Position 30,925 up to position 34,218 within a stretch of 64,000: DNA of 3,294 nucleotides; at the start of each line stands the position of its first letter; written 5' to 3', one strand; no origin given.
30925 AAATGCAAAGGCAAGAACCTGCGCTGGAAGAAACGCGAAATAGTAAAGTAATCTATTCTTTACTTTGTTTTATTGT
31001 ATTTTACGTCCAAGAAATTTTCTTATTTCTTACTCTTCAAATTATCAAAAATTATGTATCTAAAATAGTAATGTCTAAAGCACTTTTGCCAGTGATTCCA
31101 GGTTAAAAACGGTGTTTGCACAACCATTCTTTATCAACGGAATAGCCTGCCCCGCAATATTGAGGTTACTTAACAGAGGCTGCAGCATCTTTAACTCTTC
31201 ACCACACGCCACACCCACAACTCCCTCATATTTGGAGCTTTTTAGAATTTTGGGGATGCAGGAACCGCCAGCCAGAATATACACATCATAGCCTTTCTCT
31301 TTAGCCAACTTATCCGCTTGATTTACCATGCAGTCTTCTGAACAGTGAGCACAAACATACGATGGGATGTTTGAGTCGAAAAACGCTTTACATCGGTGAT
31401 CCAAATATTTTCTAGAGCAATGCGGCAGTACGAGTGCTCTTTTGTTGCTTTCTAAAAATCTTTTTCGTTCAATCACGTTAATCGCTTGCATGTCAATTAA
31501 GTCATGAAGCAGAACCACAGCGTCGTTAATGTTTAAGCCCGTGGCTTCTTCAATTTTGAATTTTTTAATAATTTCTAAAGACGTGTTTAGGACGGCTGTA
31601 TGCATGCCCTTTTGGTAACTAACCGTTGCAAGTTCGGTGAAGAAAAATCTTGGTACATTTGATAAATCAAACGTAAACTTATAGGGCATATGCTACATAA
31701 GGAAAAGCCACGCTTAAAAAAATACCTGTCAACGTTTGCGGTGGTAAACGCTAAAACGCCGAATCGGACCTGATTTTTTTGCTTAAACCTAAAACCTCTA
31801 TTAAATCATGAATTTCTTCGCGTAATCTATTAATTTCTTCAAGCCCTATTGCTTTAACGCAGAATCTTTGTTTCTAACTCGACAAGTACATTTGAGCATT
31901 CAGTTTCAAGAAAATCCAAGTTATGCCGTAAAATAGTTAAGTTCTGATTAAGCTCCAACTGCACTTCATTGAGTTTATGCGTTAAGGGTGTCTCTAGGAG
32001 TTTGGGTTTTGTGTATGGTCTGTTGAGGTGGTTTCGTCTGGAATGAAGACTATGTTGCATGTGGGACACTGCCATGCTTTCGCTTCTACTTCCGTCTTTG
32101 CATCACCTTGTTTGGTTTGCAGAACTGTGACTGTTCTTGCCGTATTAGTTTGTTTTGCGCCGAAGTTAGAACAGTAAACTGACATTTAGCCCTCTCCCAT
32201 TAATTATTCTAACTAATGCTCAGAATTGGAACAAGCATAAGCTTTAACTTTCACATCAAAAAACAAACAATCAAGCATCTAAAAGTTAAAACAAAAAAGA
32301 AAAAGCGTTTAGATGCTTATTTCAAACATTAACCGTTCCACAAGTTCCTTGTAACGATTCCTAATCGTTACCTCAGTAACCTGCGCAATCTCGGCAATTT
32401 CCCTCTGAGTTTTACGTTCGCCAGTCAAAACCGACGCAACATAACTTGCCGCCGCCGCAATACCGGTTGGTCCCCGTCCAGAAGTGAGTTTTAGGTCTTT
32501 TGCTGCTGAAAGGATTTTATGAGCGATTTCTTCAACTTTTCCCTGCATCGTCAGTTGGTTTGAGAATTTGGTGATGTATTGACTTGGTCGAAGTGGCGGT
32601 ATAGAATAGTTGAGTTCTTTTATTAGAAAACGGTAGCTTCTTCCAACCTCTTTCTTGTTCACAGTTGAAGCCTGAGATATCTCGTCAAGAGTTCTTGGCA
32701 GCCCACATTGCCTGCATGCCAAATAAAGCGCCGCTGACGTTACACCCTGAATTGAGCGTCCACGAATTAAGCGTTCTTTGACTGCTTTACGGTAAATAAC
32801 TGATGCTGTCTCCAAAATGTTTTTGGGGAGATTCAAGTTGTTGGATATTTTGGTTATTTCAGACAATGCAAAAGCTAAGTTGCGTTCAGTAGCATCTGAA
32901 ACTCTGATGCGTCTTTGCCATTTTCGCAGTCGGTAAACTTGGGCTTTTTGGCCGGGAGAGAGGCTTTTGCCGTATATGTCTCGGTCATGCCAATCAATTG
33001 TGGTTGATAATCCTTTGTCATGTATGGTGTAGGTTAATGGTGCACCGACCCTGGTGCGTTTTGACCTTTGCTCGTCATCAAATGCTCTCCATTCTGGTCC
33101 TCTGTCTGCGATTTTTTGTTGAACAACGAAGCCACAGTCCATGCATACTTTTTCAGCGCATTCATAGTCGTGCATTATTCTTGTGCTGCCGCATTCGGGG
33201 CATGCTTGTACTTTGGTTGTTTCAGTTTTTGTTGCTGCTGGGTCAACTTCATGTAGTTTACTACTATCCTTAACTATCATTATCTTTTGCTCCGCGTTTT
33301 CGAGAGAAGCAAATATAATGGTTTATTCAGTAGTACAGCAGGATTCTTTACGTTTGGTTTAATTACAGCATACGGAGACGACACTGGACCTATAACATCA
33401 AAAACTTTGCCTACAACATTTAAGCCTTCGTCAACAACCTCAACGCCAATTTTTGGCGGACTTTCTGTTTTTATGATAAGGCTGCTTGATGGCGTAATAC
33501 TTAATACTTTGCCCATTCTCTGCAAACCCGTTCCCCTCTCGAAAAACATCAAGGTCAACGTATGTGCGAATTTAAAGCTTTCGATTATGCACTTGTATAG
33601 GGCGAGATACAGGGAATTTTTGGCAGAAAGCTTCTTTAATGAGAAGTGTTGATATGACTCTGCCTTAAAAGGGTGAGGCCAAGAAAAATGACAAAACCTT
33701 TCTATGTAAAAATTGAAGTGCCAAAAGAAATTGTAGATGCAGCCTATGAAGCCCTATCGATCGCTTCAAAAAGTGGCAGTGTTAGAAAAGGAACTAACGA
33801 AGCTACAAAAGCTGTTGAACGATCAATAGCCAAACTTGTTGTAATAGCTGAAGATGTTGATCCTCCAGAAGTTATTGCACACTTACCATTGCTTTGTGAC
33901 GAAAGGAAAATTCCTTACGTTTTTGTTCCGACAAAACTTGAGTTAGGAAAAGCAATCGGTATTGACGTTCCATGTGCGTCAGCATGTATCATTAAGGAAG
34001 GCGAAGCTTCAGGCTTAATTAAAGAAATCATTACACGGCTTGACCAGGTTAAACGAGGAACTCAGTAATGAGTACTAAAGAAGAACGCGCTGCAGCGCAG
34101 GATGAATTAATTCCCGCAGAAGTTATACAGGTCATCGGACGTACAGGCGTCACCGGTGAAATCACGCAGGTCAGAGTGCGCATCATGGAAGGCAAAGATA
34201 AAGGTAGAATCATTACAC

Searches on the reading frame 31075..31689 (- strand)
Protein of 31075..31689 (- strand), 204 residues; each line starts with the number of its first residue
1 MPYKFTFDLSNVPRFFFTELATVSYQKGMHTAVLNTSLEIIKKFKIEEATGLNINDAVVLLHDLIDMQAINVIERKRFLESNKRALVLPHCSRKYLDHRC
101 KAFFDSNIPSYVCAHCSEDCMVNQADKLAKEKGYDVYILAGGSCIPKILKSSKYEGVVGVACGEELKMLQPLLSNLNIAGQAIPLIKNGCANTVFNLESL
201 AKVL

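Call 73: search_protein_families(library=pfam, proteins=[window:31075-31689:-], max_evalue=0.0001)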
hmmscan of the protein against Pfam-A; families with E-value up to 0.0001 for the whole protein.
window:31075-31689:- (204 aa): 1 family
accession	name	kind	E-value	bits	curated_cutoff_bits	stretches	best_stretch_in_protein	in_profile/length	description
PF01976.22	DUF116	-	7.4e-26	90.9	25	1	65-203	22-154/155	Protein of unknown function DUF116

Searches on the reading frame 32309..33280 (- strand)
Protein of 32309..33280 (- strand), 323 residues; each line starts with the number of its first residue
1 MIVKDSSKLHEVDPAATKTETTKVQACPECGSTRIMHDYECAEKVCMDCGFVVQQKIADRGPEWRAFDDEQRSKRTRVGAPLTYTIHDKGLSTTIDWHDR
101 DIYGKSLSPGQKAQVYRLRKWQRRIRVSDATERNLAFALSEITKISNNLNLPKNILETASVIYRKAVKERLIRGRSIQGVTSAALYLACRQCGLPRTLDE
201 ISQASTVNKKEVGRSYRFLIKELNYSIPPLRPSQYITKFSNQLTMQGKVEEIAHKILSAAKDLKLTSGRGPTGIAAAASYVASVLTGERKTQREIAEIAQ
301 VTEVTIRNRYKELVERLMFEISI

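Call 73: search_protein_families(library=pfam, proteins=[window:32309-33280:-], max_evalue=0.0001)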
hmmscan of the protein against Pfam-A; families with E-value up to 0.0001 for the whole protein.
window:32309-33280:- (323 aa): 2 families
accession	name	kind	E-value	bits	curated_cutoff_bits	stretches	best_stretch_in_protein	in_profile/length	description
PF00382.24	TFIIB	-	8.8e-48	160.7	23.6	2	133-221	3-91/92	Transcription factor TFIIB repeat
PF08271.17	Zn_Ribbon_TF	-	1.2e-13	50.8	29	1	26-67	2-43/43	TFIIB zinc-binding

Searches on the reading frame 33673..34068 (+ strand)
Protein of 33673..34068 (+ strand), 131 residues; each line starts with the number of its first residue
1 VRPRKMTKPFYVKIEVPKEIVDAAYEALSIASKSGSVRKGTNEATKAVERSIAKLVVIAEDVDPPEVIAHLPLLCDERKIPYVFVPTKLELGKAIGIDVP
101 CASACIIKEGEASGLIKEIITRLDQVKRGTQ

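Call 73: search_protein_families(library=pfam, proteins=[window:33673-34068:+], max_evalue=0.0001)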
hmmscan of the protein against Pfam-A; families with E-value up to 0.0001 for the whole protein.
window:33673-34068:+ (131 aa): 1 family
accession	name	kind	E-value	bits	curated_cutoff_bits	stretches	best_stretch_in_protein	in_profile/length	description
PF01248.31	Ribosomal_L7Ae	-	4.4e-28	97.2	22.1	1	23-112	2-91/95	Ribosomal protein L7Ae/L30e/S12e/Gadd45 family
